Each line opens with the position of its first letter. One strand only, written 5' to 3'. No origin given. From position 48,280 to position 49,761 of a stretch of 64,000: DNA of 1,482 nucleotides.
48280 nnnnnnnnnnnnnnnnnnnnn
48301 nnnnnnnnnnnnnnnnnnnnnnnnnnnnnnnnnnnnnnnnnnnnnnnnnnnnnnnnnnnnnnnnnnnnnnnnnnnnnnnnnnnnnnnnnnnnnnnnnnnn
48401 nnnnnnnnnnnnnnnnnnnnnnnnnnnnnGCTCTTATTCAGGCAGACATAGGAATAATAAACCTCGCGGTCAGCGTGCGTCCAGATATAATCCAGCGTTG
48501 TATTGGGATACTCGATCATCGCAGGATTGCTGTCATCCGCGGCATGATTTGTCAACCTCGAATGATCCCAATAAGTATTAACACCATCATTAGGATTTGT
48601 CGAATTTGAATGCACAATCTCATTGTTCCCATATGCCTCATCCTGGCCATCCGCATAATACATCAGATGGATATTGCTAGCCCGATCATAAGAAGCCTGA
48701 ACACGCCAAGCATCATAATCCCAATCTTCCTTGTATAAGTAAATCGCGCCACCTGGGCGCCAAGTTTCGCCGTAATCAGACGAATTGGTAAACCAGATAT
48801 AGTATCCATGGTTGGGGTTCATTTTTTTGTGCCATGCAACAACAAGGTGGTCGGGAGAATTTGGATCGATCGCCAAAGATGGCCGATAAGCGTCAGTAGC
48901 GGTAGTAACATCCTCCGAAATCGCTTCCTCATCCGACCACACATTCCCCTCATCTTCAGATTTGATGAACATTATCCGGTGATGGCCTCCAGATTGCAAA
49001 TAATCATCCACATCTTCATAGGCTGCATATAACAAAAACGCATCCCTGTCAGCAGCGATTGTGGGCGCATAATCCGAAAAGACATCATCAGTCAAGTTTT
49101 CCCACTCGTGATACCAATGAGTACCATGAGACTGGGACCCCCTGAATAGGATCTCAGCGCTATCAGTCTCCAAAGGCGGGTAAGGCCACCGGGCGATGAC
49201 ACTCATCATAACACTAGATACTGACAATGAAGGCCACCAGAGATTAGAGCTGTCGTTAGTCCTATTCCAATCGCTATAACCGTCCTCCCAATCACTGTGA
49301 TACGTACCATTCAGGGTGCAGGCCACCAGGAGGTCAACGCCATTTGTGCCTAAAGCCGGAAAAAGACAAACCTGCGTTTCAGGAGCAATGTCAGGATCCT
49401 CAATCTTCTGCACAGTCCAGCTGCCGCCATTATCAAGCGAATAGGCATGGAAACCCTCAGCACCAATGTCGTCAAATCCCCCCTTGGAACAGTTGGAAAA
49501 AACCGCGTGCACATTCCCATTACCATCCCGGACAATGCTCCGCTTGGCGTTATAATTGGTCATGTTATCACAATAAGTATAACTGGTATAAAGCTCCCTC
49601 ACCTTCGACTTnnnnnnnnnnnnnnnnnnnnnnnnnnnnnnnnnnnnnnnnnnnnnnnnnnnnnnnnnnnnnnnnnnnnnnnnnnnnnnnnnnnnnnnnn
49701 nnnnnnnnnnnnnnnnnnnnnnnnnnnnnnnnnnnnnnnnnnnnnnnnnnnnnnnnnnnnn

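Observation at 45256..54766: Operon-like array of six signal-peptide proteins built from a repeated 'YKFDLS ... TW(G/N)NRP ... RSKES..RP.L' module (DNRLRE/CBM96-like), including a tandem triplication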

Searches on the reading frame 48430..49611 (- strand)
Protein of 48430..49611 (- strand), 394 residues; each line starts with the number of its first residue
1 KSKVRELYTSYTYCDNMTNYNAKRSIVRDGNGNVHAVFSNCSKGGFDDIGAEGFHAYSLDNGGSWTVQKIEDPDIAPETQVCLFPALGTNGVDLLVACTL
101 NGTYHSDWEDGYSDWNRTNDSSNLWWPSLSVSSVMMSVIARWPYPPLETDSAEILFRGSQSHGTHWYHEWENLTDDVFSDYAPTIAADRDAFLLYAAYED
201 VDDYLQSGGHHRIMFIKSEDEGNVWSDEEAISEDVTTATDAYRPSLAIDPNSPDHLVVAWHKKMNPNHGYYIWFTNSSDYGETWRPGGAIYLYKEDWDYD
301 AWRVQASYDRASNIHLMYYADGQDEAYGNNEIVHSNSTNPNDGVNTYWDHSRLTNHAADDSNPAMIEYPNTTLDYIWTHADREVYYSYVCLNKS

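Call 23: search_protein_families(library=pfam, proteins=[window:48430-49611:-], max_evalue=10)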
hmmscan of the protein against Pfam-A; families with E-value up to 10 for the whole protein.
seq(394 aa): 4 families
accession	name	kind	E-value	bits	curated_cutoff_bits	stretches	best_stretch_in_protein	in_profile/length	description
PF24316.1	Tli3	-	0.00036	21.3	27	1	227-295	35-106/129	T6SS Tli3 immunity protein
PF13088.12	BNR_2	-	0.0016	18.3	31.4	1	208-286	133-200/277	BNR repeat-like domain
PF02012.26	BNR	-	0.075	13.5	27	2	57-66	2-11/12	BNR/Asp-box repeat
PF25214.1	HVO_B0008_N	-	0.1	12.9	27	1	334-358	10-34/38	HVO_B0008 N-terminal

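Call 65: search_solved_structures(query=window:48430-49611:-, max_evalue=10, show_alignments=2)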
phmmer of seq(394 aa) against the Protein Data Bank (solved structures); distinct sequences matched with E-value up to 10: 3.
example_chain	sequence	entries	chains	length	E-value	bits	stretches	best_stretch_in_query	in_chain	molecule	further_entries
1eur_A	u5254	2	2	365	0.14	14.2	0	183-239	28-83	SIALIDASE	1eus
4j9t_A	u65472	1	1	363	0.19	13.7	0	183-249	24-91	designed unnatural amino acid dependent metalloprotein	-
2qzi_A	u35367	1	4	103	1.7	10.6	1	343-387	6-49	Uncharacterized protein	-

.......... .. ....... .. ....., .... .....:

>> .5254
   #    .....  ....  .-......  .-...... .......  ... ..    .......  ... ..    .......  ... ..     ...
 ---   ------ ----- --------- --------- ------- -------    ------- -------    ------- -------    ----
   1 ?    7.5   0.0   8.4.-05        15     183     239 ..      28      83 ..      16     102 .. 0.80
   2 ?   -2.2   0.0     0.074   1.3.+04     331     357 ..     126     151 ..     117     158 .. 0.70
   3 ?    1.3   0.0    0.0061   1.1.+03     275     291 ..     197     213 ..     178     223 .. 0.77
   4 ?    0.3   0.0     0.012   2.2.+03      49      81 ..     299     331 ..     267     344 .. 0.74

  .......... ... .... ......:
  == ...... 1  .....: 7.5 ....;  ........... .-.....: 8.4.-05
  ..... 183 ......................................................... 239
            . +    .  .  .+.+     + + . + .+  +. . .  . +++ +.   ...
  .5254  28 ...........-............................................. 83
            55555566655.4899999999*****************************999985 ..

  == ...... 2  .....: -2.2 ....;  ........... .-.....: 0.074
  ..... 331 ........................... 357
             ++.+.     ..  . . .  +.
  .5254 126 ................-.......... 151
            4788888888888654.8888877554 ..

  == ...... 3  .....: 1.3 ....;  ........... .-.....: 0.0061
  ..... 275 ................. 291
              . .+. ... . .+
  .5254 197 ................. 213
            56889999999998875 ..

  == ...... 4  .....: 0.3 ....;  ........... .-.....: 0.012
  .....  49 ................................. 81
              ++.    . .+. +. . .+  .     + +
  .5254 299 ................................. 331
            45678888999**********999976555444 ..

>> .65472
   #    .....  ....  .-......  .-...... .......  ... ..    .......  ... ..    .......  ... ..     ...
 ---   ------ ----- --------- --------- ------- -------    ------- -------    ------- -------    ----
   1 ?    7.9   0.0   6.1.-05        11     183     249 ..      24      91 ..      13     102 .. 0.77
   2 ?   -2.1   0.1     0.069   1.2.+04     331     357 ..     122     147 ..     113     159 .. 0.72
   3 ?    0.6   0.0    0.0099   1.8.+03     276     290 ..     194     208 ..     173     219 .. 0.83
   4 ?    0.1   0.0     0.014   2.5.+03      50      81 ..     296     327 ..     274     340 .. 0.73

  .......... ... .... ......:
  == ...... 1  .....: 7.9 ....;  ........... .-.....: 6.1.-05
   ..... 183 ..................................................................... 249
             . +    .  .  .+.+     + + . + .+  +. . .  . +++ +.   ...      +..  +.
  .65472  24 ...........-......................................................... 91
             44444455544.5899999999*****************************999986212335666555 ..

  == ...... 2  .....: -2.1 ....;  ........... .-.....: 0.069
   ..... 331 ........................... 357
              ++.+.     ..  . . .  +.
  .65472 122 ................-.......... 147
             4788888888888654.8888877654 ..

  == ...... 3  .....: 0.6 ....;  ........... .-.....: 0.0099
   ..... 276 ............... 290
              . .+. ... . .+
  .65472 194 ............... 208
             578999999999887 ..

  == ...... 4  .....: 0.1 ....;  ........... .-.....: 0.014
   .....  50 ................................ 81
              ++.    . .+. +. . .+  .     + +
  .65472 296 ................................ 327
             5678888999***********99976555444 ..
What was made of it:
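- On BNR / sialidase-like beta-propeller: PDB sialidase 1EUR E 0.14, Asp-boxes only (call 65).
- The sialidase match is on Asp-boxes only and is not collinear (call 65).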
